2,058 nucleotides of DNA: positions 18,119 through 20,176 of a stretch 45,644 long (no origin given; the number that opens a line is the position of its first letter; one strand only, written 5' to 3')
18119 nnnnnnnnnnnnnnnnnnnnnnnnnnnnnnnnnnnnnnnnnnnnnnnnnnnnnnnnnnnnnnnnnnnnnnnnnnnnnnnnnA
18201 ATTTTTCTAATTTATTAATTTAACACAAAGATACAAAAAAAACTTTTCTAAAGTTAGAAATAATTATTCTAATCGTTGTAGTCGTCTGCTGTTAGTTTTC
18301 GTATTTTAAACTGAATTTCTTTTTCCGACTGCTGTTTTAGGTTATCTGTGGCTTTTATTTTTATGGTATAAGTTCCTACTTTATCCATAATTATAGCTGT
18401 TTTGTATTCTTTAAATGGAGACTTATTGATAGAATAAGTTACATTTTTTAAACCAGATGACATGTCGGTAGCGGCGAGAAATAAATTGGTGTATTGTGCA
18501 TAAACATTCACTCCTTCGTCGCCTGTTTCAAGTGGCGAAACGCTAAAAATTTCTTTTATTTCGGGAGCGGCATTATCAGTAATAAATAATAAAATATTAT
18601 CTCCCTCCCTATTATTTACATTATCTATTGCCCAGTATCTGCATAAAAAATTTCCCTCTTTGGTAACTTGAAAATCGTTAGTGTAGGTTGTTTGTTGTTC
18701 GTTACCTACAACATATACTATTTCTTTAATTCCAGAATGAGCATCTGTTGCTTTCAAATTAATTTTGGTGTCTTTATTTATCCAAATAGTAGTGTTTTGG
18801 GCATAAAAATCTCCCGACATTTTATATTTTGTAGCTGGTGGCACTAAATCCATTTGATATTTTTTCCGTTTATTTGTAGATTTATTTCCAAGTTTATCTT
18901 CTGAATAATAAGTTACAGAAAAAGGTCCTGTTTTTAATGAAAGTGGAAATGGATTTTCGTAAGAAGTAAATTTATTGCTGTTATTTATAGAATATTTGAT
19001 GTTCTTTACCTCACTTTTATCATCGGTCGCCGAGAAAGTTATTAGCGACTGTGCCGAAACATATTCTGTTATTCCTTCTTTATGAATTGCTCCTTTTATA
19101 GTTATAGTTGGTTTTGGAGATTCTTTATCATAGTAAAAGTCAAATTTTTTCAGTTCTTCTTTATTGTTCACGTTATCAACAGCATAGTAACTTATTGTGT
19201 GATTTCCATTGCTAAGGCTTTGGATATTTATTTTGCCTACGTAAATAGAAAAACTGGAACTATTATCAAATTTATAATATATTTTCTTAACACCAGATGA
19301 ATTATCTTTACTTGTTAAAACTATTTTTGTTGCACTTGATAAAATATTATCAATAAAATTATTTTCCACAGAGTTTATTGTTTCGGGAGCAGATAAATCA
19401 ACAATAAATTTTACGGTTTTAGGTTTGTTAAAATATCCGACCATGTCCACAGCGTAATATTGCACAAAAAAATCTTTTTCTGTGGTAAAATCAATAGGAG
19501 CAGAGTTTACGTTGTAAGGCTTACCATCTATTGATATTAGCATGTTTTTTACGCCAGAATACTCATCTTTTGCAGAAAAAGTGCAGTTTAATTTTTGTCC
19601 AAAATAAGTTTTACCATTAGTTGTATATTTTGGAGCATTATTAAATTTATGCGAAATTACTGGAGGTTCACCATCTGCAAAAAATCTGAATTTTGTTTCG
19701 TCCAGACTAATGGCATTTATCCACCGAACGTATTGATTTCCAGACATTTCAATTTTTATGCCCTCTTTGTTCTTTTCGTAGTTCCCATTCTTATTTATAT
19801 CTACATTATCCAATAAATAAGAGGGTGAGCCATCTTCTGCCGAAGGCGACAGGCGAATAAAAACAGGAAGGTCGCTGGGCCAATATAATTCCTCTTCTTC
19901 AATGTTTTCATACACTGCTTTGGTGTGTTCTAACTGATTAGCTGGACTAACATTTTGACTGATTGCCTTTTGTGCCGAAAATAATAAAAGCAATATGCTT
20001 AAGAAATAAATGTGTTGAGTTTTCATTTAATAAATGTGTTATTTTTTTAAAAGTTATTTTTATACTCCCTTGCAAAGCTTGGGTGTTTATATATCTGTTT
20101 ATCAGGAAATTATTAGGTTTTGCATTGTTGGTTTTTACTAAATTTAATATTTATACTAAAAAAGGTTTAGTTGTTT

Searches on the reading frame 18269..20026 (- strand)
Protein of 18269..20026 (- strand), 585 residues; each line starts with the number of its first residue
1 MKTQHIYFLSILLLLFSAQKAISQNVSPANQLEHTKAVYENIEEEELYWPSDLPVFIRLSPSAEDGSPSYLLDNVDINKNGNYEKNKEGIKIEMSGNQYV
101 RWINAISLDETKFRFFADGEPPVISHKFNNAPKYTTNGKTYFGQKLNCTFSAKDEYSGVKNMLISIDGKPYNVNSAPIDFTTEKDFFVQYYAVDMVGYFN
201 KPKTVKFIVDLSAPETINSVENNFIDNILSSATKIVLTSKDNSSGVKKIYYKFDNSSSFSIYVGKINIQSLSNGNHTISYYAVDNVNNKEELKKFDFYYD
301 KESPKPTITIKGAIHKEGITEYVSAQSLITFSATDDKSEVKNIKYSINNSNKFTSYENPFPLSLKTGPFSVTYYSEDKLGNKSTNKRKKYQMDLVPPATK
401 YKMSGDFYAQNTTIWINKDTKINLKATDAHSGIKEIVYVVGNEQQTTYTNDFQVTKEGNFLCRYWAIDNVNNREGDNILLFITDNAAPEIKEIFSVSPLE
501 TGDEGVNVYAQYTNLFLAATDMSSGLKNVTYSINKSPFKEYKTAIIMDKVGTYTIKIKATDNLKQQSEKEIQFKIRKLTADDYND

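Call 27: search_protein_families(library=pfam, proteins=[window:18269-20026:-], max_evalue=0.001)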
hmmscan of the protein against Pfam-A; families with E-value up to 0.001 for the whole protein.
window:18269-20026:- (585 aa): 2 families
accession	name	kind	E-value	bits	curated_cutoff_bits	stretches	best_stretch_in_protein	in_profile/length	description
PF17957.7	Big_7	-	1.5e-11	45.2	24.1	0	327-366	20-58/70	Bacterial Ig domain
PF13750.12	Big_3_3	-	1.4e-07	31.8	27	0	267-343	8-84/157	Bacterial Ig-like domain (group 3)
